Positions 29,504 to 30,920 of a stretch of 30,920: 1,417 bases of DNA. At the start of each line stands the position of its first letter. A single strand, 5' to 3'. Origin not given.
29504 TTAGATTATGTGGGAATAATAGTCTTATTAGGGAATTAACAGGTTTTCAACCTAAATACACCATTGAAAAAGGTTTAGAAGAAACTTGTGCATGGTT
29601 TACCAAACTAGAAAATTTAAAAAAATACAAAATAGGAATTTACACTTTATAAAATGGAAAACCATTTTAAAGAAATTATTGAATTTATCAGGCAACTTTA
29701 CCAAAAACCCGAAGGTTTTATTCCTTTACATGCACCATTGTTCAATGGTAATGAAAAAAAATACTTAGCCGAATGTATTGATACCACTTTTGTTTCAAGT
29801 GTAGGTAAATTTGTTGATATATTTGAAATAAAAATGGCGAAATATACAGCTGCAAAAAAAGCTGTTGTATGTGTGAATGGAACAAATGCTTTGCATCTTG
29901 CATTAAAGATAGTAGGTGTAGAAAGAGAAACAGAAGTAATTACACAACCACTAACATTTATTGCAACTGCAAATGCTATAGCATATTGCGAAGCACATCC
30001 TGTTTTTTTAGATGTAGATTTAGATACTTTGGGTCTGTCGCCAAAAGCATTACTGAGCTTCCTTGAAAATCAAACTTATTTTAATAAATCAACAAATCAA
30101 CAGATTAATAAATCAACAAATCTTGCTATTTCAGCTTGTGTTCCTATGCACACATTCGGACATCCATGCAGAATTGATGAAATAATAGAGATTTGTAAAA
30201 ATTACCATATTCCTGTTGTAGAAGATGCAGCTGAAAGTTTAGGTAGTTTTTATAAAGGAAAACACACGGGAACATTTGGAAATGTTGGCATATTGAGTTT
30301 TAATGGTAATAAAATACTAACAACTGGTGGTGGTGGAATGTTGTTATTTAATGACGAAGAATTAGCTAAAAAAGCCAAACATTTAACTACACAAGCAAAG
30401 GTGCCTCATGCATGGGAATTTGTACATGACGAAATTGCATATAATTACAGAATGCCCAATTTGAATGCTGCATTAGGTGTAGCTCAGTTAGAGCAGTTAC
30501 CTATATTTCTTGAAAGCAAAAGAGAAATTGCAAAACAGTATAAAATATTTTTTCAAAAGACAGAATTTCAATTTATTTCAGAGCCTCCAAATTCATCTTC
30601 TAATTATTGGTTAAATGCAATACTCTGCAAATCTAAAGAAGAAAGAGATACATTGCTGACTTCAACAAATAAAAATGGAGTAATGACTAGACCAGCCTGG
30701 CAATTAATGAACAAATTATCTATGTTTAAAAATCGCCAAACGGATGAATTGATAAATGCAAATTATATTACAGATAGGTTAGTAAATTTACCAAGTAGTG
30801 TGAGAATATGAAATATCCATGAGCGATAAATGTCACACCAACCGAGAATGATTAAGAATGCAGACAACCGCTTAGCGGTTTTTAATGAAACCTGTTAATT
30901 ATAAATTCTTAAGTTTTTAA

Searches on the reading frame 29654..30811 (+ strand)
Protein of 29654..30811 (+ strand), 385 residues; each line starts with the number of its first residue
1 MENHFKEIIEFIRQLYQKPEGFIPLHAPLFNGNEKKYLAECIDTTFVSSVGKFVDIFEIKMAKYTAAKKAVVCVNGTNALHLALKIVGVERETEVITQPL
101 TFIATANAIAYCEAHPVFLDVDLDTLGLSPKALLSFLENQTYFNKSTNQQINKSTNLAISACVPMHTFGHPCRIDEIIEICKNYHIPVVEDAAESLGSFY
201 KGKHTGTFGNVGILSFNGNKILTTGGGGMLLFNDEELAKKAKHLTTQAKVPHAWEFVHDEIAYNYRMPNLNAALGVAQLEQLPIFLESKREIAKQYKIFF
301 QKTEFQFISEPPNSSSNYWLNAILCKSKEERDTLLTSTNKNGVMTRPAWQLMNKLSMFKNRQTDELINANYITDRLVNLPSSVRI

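Call 75: search_protein_families(library=pfam, proteins=[window:29654-30811:+], max_evalue=0.001)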
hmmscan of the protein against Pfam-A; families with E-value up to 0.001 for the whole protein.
window:29654-30811:+ (385 aa): 1 family
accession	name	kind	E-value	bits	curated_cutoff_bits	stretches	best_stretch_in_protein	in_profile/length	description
PF01041.23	DegT_DnrJ_EryC1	-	1.8e-87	294.4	19.8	1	33-383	6-345/360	DegT/DnrJ/EryC1/StrS aminotransferase family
